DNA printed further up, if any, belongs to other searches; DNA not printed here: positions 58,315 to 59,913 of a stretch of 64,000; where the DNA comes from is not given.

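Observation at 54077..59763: Five-gene FkbH / ACP / MaoC-SDR / AAC(3)-like / alpha-barrel cassette wedged into the exosortase-A acyl module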

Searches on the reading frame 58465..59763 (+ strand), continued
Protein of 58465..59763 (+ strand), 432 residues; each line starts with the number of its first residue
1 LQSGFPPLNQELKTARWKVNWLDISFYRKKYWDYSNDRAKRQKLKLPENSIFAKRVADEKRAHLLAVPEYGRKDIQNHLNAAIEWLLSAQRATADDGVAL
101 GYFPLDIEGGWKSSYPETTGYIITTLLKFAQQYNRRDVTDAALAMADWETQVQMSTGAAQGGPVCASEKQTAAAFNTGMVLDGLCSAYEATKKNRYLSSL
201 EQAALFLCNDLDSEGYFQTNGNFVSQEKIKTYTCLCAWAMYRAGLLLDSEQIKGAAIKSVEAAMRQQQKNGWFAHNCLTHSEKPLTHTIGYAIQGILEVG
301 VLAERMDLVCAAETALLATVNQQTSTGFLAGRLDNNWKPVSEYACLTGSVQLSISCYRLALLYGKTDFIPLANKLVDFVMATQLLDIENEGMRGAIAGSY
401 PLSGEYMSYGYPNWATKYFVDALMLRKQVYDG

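Call 63: get_annotated_region(hit=H1, flank=9000)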
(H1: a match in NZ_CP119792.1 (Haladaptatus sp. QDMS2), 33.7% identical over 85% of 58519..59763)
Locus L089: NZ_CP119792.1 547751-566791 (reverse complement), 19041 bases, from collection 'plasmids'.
description: Haladaptatus sp. QDMS2 plasmid unnamed1, complete sequence
organism: Haladaptatus sp. QDMS2 (NCBI taxid 3033391)
taxonomy: Archaea; Euryarchaeota; Halobacteria; Halobacteriales; Haladaptataceae; Haladaptatus; Haladaptatus sp. QDMS2
host: -; source: cell culture,sediment; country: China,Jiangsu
typing (MOB-suite, as given by PLSDB): non-mobilizable
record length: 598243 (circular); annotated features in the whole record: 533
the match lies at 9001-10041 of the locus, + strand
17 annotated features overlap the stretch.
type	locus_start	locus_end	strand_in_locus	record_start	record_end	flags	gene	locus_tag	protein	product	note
CDS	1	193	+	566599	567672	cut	-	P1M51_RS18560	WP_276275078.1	glucose-1-phosphate thymidylyltransferase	GO:0000271 - polysaccharide biosynthetic process [Evidence IEA]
CDS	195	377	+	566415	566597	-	-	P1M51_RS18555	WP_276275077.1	hypothetical protein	-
CDS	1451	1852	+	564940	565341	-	-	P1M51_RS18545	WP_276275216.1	GDP-mannose 4,6-dehydratase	-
CDS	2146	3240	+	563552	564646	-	wecB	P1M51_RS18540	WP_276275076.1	UDP-N-acetylglucosamine 2-epimerase (non-hydrolyzing)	GO:0009103 - lipopolysaccharide biosynthetic process [Evidence IEA]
CDS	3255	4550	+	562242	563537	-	-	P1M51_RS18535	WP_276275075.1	nucleotide sugar dehydrogenase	GO:0000271 - polysaccharide biosynthetic process [Evidence IEA]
CDS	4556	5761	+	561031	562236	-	-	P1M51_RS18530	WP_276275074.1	glycosyltransferase family 4 protein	-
CDS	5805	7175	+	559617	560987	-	-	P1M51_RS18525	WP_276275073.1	sulfatase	-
CDS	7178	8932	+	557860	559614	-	-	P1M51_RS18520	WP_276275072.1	alginate lyase family protein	-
CDS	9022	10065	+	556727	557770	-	-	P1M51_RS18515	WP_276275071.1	prenyltransferase/squalene oxidase repeat-containing protein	-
CDS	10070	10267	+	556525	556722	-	-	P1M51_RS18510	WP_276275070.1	hypothetical protein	-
CDS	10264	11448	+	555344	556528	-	-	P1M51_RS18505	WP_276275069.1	glycosyltransferase family 4 protein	-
CDS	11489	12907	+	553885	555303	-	-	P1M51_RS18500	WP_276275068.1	polysaccharide biosynthesis C-terminal domain-containing protein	-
CDS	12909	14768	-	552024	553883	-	-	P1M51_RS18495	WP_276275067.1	hypothetical protein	-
CDS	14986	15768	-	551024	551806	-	-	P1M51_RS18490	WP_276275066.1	class I SAM-dependent methyltransferase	-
CDS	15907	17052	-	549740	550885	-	-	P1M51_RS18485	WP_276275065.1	glycosyltransferase family 4 protein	-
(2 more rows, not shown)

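Call 81: search_solved_structures(query=A1, max_evalue=10, show_alignments=3)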
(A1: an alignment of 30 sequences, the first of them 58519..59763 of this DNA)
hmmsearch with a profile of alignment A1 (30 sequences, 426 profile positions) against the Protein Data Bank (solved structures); distinct sequences matched with E-value up to 10: 13.
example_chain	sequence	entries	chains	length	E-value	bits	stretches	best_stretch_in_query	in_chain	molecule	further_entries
4v1r_A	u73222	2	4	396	0.00033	22.7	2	171-254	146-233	ALPHA-1,6-MANNANASE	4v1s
3k7x_A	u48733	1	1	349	0.005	18.9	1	109-215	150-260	Lin0763 protein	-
4boj_A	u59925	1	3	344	0.013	17.5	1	165-210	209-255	ALPHA-1,6-MANNANASE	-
4bok_A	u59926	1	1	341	0.013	17.5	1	165-210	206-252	ALPHA-1,6-MANNANASE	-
5agd_A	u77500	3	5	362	0.014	17.3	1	165-210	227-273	ALPHA-1,6-MANNANASE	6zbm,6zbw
4d4a_A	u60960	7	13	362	0.016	17.2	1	165-210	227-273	ALPHA-1,6-MANNANASE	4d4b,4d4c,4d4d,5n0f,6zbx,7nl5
2zbl_A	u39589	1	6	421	0.046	15.7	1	174-219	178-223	Putative isomerase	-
2afa_A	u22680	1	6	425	0.047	15.6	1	174-219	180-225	NAG isomerase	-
7ag4_A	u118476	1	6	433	0.049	15.6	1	174-219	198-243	Sulfoquinovose isomerase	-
5m77_A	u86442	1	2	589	0.064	15.2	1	165-210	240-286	Alpha-1,6-mannanase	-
2rgk_A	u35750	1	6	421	0.12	14.3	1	174-216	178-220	Uncharacterized sugar isomerase yihS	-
2ahf_A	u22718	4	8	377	0.22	13.4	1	298-418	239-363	unsaturated glucuronyl hydrolase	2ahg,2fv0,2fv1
1vd5_A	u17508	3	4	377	0.22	13.4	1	298-418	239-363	unsaturated glucuronyl hydrolase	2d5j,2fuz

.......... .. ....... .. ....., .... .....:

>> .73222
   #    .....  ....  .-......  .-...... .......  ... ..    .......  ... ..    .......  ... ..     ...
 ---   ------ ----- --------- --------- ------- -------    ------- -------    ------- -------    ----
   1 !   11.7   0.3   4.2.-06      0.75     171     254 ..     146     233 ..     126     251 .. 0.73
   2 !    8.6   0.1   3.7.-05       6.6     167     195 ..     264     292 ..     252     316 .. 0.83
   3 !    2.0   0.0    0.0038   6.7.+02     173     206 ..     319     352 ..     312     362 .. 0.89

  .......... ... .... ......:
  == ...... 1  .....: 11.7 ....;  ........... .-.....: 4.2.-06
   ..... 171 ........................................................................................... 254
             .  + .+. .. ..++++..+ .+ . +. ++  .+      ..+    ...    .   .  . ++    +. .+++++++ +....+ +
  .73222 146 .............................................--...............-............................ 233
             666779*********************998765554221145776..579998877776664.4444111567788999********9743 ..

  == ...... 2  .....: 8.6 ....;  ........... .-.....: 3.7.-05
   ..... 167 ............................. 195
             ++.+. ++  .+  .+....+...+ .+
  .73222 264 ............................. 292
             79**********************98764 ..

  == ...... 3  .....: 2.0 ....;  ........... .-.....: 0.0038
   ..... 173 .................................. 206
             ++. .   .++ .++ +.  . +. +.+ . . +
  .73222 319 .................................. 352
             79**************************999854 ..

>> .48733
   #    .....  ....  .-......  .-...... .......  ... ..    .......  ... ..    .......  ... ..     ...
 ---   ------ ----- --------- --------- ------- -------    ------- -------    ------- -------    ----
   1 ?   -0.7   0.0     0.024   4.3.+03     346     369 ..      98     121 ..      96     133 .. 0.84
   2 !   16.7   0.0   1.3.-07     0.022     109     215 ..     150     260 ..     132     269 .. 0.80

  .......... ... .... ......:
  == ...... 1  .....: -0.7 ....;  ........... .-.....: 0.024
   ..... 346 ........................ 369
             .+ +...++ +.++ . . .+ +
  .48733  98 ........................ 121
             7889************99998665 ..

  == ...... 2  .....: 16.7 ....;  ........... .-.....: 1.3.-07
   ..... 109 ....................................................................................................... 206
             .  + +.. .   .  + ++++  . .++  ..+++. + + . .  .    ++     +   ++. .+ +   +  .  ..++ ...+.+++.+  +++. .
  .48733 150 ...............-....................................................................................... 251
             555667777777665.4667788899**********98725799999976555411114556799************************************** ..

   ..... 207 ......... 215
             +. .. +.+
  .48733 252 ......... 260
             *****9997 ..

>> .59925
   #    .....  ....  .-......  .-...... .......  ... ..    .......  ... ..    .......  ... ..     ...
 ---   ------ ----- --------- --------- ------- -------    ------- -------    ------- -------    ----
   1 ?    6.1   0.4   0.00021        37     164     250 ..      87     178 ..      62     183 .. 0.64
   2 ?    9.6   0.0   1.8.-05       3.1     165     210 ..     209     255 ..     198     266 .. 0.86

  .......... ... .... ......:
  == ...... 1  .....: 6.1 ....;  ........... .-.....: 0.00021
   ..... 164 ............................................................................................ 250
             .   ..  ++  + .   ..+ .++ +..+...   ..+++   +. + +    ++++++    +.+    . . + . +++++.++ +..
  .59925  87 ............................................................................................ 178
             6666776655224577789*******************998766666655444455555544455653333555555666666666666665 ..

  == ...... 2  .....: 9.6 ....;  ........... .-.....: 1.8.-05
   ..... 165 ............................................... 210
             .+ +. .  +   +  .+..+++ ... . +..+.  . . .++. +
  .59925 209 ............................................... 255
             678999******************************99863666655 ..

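Call 87: search_protein_representatives(alignment_id=A1)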
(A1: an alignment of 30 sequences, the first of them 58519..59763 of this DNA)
Query: 30 sequences, 426 profile positions. Proteins with E-value up to 0.001 (for the whole library): 2747; up to 1e-10: 1823; up to 1e-30: 849. The best 150 are listed.
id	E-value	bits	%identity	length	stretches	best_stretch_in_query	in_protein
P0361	5.5e-199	677.7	-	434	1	1-422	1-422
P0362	9.8e-164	561.6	-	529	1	1-423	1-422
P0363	1.1e-104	367.1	-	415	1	59-423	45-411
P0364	3.3e-104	365.4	-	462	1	63-422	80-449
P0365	8.3e-104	364.1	-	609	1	44-422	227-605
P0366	9.5e-103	360.6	-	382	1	65-420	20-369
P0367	1.9e-102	359.7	-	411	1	58-423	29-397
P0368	2.1e-102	359.5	-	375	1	49-422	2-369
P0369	1.7e-100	353.2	-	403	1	59-423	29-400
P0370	1.9e-99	349.7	-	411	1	62-423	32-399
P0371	8.4e-98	344.3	-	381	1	67-421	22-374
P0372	3.5e-97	342.3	-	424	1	62-422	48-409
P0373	2.7e-96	339.4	-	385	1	67-418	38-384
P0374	3.3e-96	339.1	-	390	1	65-422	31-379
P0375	5.8e-95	335.0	-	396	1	65-424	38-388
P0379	3.5e-93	329.1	-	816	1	67-423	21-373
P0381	3.2e-92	326.0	-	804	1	68-423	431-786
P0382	1.8e-91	323.5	-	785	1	58-421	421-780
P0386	7.1e-91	321.5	-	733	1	62-423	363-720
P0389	6.5e-89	315.0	-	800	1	50-424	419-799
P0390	8.3e-89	314.7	-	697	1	71-421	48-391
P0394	7.9e-88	311.5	-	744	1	53-423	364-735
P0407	1.2e-84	301.0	-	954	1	59-421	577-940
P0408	1.8e-84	300.4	-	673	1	52-418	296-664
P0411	4.5e-84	299.1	-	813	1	68-424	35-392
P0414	1.5e-83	297.4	-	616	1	62-422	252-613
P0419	2.0e-82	293.7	-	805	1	60-422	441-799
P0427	2.7e-81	290.0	-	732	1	31-420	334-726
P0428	3.1e-81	289.7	-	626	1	66-423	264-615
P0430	4.1e-81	289.3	-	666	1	14-423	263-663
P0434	6.4e-81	288.7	-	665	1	64-422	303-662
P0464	9.6e-78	278.2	-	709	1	67-420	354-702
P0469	4.7e-77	276.0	-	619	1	60-422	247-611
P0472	9.1e-77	275.0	-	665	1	68-420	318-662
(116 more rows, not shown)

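Call 88: search_protein_families(library=pfam, proteins=[P0381, P0382, P0386, P0389, P0394, P0407, P0365, P0379, P0411, P0390], max_evalue=0.0001)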
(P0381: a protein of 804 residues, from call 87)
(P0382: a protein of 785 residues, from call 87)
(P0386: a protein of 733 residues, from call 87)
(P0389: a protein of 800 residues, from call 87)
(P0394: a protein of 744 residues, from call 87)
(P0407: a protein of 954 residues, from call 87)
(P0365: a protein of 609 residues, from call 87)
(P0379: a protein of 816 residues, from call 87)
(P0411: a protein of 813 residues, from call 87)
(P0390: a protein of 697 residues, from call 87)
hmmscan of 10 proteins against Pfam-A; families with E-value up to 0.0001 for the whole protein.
P0381 (804 aa): 0 families

P0382 (785 aa): 1 family
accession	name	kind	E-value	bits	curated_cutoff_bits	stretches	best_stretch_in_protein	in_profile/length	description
PF09492.16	Pec_lyase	-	1.2e-05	25.2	22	1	513-603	32-113/292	Pectic acid lyase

P0386 (733 aa): 4 families
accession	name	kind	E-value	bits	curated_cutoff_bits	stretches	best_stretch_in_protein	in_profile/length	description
PF02522.19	Antibiotic_NAT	-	2e-38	132.7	25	1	60-281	3-230/232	Aminoglycoside 3-N-acetyltransferase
PF13243.12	SQHop_cyclase_C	-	4e-09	36.4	26.1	1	418-582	145-302/319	Squalene-hopene cyclase C-terminal domain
PF07944.18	Beta-AFase-like_GH127_cat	-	2.7e-05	23.8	24.9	0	412-605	61-253/376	Beta-L-arabinofuranosidase, GH127 catalytic domain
PF07470.19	Glyco_hydro_88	-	8.4e-05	22.1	26.6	0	412-511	32-122/352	Glycosyl Hydrolase Family 88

P0389 (800 aa): 5 families
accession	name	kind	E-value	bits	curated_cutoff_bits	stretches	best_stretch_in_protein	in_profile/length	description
PF09492.16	Pec_lyase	-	4.3e-13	49.6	22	1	547-588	44-85/292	Pectic acid lyase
PF06662.19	C5-epim_C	-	2.5e-12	47.1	23.3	1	544-594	31-82/188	D-glucuronyl C5-epimerase C-terminus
PF07470.19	Glyco_hydro_88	-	1e-09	38.3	26.6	1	543-641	30-120/352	Glycosyl Hydrolase Family 88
PF07944.18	Beta-AFase-like_GH127_cat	-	1.1e-06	28.3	24.9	0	541-677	124-248/376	Beta-L-arabinofuranosidase, GH127 catalytic domain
PF05147.19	LANC_like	-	4.9e-06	25.8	23.2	0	545-604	168-221/350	Lanthionine synthetase C-like protein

P0394 (744 aa): 7 families
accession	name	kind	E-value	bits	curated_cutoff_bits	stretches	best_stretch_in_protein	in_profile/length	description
PF08241.18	Methyltransf_11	-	2.5e-16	60.5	21.2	1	108-197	1-94/95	Methyltransferase domain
PF13649.12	Methyltransf_25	-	3.6e-12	47.3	27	1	107-194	1-97/97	Methyltransferase domain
PF03966.22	Trm112p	-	1.5e-10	41.3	22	1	6-42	4-40/40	Trm112p-like protein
PF13847.12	Methyltransf_31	-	6.5e-09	36.1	27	1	107-220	7-130/145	Methyltransferase domain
PF13489.12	Methyltransf_23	-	3.8e-06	27.2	27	1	107-215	26-134/164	Methyltransferase domain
PF08242.18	Methyltransf_12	-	1.8e-05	25.8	30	1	108-194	1-96/98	Methyltransferase domain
PF13243.12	SQHop_cyclase_C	-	5.6e-05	22.8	26.1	0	499-598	203-304/319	Squalene-hopene cyclase C-terminal domain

P0407 (954 aa): 3 families
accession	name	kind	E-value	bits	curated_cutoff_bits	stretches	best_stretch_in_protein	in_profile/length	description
PF13440.11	Polysacc_synt_3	-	9.2e-65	219.2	23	1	46-336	1-292/293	Polysaccharide biosynthesis protein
PF01943.22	Polysacc_synt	-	2.8e-29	102.8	28.2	1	25-286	4-272/274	Polysaccharide biosynthesis protein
PF20687.2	CsoSCA_N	-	5.1e-05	23.8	27.5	0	635-687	25-77/93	Carboxysome Shell Carbonic Anhydrase, N-terminal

P0365 (609 aa): 4 families
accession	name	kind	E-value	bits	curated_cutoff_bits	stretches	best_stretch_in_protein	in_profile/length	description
PF13480.13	Acetyltransf_6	-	3.1e-06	27.8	22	1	6-116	30-137/143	Acetyltransferase (GNAT) domain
PF13243.12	SQHop_cyclase_C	-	1.9e-05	24.3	26.1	0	364-467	197-302/319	Squalene-hopene cyclase C-terminal domain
PF09492.16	Pec_lyase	-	2.8e-05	24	22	0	357-396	45-84/292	Pectic acid lyase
PF02388.22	FemAB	-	4.6e-05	22.9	24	1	58-146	303-387/406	FemAB family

P0379 (816 aa): 7 families
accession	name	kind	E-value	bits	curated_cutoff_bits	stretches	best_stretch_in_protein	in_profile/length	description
PF00534.26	Glycos_transf_1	-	1.1e-24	87.3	26.4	1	622-791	5-171/172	Glycosyl transferases group 1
PF13692.12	Glyco_trans_1_4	-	8.6e-18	65.4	27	1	635-778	4-142/142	Glycosyl transferases group 1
PF13524.12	Glyco_trans_1_2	-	3.2e-14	53.6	25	1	649-805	4-141/144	Glycosyl transferase-like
PF13579.12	Glyco_trans_4_4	-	4.6e-10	40.5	29.7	1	419-588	11-137/158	Glycosyl transferase 4-like domain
PF13439.12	Glyco_transf_4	-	5.2e-10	40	28.5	1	425-587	18-142/170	Glycosyltransferase Family 4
PF13243.12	SQHop_cyclase_C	-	1.3e-07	31.4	26.1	1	85-235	160-303/319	Squalene-hopene cyclase C-terminal domain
PF07944.18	Beta-AFase-like_GH127_cat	-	5.5e-06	26.1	24.9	0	116-256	123-252/376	Beta-L-arabinofuranosidase, GH127 catalytic domain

P0411 (813 aa): 4 families
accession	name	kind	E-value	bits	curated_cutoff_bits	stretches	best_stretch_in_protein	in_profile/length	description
PF13692.12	Glyco_trans_1_4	-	5.9e-32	111.3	27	1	622-770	3-142/142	Glycosyl transferases group 1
PF00534.26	Glycos_transf_1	-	1.2e-31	110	26.4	1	621-783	16-171/172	Glycosyl transferases group 1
PF13524.12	Glyco_trans_1_2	-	6.8e-11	42.7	25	1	648-790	15-134/144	Glycosyl transferase-like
PF20706.3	GT4-conflict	-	4.4e-06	26.4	26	1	599-776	173-363/385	Family 4 Glycosyltransferase in conflict systems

P0390 (697 aa): 1 family
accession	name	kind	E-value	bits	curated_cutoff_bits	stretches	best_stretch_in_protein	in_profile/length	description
PF02522.19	Antibiotic_NAT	-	4.6e-38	131.5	25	1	463-680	1-229/232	Aminoglycoside 3-N-acetyltransferase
